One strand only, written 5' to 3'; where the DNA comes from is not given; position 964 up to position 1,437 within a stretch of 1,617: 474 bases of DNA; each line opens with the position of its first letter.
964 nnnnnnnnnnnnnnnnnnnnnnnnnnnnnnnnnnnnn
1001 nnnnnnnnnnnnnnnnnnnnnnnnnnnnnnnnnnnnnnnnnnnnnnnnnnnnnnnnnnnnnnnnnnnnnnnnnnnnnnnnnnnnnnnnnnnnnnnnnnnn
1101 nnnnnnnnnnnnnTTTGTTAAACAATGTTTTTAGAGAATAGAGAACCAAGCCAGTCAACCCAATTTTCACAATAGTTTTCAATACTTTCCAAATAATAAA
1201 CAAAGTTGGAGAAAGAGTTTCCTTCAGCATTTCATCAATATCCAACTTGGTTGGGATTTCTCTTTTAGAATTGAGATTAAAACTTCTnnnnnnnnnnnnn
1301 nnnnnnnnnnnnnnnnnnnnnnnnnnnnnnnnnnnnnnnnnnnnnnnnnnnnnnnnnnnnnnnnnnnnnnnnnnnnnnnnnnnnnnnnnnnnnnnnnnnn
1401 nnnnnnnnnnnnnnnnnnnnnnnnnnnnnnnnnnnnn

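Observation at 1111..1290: Hydrophobic/amphipathic C-terminal tail of about 45 aa appended to the reductase fold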

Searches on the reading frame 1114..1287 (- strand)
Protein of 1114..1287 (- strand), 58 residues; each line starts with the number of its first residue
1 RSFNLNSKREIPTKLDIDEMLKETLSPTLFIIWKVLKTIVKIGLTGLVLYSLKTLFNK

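Call 54: search_protein_families(library=pfam, proteins=[window:1114-1287:-], max_evalue=1)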
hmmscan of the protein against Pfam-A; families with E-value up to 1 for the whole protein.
seq(58 aa): 0 families
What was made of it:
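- No Pfam family matches it (call 54).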
